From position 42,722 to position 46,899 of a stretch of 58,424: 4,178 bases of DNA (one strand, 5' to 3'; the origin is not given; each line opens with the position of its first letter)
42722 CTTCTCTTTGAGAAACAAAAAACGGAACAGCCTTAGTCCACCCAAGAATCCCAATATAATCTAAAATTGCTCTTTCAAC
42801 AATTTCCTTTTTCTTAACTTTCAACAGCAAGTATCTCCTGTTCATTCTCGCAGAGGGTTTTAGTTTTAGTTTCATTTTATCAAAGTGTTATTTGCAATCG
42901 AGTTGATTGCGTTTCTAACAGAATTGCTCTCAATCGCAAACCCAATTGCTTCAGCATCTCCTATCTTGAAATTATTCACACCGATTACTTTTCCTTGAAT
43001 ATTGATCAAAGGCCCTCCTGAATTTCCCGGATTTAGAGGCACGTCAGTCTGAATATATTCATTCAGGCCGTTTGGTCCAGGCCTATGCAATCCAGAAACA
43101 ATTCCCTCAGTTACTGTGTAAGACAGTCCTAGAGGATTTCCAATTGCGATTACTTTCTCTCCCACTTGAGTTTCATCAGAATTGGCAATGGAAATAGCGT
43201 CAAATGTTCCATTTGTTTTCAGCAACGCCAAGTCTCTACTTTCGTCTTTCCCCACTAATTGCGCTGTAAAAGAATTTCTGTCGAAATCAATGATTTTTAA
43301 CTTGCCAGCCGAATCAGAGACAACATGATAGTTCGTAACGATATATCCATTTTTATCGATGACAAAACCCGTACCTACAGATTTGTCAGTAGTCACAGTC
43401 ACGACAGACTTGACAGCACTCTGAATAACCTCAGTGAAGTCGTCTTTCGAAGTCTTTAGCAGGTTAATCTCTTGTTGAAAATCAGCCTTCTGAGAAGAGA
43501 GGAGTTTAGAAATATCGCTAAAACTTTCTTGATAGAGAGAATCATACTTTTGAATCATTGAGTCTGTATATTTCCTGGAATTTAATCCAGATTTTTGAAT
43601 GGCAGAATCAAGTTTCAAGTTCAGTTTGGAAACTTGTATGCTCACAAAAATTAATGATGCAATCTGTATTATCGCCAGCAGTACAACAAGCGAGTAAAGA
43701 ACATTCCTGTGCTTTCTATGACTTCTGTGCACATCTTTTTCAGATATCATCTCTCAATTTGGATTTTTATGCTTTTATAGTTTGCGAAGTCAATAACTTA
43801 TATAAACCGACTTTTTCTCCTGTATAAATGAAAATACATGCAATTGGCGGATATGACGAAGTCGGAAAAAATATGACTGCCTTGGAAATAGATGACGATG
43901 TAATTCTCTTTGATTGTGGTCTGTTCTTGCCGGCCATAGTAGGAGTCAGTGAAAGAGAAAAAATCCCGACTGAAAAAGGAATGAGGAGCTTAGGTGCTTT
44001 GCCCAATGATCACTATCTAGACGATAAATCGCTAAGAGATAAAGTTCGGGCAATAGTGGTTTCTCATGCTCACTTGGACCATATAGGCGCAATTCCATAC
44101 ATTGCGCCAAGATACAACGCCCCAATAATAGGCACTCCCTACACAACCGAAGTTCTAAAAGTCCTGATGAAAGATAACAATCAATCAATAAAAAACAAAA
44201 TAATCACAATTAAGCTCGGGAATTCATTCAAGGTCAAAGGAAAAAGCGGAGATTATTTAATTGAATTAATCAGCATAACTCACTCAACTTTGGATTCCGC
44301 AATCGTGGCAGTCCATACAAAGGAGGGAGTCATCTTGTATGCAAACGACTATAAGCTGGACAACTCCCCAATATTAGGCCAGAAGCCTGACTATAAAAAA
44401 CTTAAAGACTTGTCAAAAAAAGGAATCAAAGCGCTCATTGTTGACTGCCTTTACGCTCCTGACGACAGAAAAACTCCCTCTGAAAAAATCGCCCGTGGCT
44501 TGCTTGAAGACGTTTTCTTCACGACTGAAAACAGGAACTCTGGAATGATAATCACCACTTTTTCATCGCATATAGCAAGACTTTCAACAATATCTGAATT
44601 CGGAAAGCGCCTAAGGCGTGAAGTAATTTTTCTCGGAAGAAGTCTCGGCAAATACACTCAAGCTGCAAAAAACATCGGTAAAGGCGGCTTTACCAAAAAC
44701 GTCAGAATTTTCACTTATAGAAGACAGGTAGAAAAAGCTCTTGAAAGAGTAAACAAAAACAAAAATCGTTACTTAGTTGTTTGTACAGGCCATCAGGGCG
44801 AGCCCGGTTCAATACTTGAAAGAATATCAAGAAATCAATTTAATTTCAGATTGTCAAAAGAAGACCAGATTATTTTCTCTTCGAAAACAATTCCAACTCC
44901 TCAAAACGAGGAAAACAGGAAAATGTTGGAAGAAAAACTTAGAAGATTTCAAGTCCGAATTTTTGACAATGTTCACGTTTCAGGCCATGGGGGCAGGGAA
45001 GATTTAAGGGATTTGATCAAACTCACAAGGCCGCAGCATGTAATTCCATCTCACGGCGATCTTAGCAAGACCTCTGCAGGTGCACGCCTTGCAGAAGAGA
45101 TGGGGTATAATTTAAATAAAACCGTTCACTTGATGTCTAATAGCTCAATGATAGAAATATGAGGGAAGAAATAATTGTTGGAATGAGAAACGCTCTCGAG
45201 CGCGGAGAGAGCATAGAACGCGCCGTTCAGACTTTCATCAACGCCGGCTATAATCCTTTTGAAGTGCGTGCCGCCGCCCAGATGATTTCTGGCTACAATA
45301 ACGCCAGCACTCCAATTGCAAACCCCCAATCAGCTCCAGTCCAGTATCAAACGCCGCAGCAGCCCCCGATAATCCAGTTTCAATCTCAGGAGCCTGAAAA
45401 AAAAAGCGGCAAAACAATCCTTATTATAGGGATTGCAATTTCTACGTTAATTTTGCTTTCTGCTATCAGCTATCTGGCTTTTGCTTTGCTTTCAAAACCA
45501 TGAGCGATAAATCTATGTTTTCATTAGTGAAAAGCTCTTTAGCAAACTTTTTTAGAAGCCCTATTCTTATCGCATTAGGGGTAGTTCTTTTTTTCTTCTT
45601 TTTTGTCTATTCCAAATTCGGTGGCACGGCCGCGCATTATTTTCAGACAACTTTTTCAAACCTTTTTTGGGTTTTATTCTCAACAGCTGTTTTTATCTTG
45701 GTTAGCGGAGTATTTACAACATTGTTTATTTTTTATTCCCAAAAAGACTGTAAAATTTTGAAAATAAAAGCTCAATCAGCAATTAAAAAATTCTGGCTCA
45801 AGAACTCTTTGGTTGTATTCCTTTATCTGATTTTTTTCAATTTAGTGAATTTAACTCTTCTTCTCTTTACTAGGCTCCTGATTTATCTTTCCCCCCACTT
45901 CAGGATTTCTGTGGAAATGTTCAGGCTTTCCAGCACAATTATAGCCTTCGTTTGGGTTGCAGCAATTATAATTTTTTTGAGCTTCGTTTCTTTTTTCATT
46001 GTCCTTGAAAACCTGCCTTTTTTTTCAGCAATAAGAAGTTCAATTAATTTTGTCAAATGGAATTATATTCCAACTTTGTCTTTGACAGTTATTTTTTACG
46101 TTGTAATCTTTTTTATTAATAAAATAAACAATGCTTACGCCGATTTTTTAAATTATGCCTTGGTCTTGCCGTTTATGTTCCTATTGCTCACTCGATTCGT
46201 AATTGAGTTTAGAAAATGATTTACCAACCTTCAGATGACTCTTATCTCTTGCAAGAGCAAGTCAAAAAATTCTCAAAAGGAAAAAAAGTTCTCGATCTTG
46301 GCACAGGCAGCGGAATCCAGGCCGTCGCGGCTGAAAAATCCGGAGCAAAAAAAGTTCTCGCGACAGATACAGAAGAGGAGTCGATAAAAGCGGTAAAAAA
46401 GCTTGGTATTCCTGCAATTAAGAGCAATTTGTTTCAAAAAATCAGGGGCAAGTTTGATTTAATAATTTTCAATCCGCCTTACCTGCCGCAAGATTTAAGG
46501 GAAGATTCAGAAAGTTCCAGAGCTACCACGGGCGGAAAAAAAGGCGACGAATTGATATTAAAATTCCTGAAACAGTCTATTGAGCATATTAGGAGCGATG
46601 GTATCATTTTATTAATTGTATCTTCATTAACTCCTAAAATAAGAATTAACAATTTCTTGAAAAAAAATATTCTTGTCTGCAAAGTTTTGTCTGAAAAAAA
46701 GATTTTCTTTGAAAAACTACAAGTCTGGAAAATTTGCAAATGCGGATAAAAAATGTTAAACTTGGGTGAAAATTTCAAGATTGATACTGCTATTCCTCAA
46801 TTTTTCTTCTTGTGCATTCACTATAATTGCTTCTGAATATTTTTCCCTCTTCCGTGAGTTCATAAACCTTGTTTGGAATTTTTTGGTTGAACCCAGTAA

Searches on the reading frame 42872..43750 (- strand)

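Call 70: search_protein_families(library=ncbifam, proteins=[window:42872-43750:-], max_evalue=1e-8)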
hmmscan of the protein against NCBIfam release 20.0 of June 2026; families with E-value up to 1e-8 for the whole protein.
window:42872-43750:- (292 aa): 12 families
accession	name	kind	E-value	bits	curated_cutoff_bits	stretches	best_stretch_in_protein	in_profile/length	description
TIGR02037.1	degP_htrA_DO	subfamily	4.9e-58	197.1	416.2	1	117-289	53-231/434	Do family serine endopeptidase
NF047968.1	SerProtHtrA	equivalog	1.6e-46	159.3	470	1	112-287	73-258/357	serine protease HtrA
NF041521.1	HhoA_HhoB_HtrA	equivalog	7.5e-45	153.7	450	1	114-288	47-226/335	HhoA/HhoB/HtrA family serine endopeptidase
NF050055.1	SerProtHtrAMycob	equivalog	9.7e-39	133.6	800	1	101-288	200-409/502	serine protease HtrA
NF008189.1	PRK10942.1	equivalog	3.2e-37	128.1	720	1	123-286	112-282/477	serine endoprotease DegP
NF007526.1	PRK10139.1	equivalog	1.4e-36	126.2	756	1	124-283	91-257/456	serine endoprotease DegQ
TIGR02038.1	protease_degS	equivalog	2.3e-34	119.1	422.95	1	123-276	77-237/351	outer membrane-stress sensor serine endopeptidase DegS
NF040960.1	MamE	equivalog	1.4e-33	116.5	800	1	118-284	116-292/659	magnetosome formation protease MamE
NF008147.1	PRK10898.1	equivalog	2.5e-31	109.1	408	1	121-274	75-236/352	outer membrane-stress sensor serine endopeptidase DegS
NF053637.1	SerProtHtrAspr2045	equivalog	1.8e-28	99.6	650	1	123-288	102-285/394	serine protease HtrA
NF033740.0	MarP_fam_protase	equivalog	7.7e-24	84.4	250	1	20-288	99-380/390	MarP family serine protease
NF040961.1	MamO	equivalog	5.2e-18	64.7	800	1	99-280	69-262/648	magnetosome protein MamO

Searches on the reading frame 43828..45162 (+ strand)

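Call 38: search_protein_families(library=pfam, proteins=[window:43828-45162:+], max_evalue=0.00001)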
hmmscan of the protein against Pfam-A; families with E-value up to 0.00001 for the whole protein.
window:43828-45162:+ (444 aa): 4 families
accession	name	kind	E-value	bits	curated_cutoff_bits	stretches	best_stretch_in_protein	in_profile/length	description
PF22505.1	RNase_J_b_CASP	-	1.4e-21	77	27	1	240-361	4-118/126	Ribonuclease J, beta-CASP domain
PF00753.33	Lactamase_B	-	4.9e-12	46.6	22.7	1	12-180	4-155/196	Metallo-beta-lactamase superfamily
PF07521.17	RMMBL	-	5e-11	42.9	21.6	1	377-428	7-59/63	Zn-dependent metallo-hydrolase RNA specificity domain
PF12706.13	Lactamase_B_2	-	1e-08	35.4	27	1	71-156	29-116/200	Beta-lactamase superfamily domain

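Call 70: search_protein_families(library=ncbifam, proteins=[window:43828-45162:+], max_evalue=1e-8)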
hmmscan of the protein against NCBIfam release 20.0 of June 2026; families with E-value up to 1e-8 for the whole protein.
window:43828-45162:+ (444 aa): 3 families
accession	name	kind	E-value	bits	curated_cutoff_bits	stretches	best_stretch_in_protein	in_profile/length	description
TIGR00649.1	MG423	subfamily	8.4e-122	407.3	400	1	2-444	2-417/546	RNase J family beta-CASP ribonuclease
NF047419.1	RNase_J1_RnjA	exception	2.7e-70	237.6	820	1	2-443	3-416/549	ribonuclease J1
TIGR03675.1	arCOG00543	equivalog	2.4e-16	59.1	580.2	1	2-246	176-411/631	beta-CASP ribonuclease aCPSF1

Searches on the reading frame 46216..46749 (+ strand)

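Call 70: search_protein_families(library=ncbifam, proteins=[window:46216-46749:+], max_evalue=1e-8)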
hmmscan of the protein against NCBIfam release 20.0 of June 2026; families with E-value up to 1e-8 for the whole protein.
window:46216-46749:+ (177 aa): 10 families
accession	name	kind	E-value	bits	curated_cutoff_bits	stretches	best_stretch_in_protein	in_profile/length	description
NF011529.0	PRK14968.1-3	equivalog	2.3e-43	147.9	162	1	2-173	16-194/198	putative methyltransferase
NF011530.0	PRK14968.1-4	equivalog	2e-35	122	243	1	2-172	19-194/202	putative methyltransferase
TIGR00537.1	hemK_rel_arch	hypoth_equivalog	7.5e-34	117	87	1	2-173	1-178/179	HemK2/MTQ2 family protein methyltransferase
NF011527.0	PRK14968.1-1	equivalog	4.7e-30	104.7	242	1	2-173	14-189/192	putative methyltransferase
NF011528.0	PRK14968.1-2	equivalog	5.4e-22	78.3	171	1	2-174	20-196/205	putative methyltransferase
TIGR03534.1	RF_mod_PrmC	equivalog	1.2e-17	64.2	199.1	1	10-133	75-217/253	peptide chain release factor N(5)-glutamine methyltransferase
TIGR00536.1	hemK_fam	subfamily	1.9e-14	53.5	115.5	1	21-133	114-242/286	HemK family protein methyltransferase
TIGR03533.1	L3_gln_methyl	equivalog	9.1e-13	48.2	229.7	1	18-137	115-253/284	50S ribosomal protein L3 N(5)-glutamine methyltransferase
TIGR00406.1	prmA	equivalog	1.6e-09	37.7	183.15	1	19-86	157-232/288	50S ribosomal protein L11 methyltransferase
NF001785.0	PRK00517.2-2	equivalog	3.6e-09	36.2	188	1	11-59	135-183/282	50S ribosomal protein L11 methyltransferase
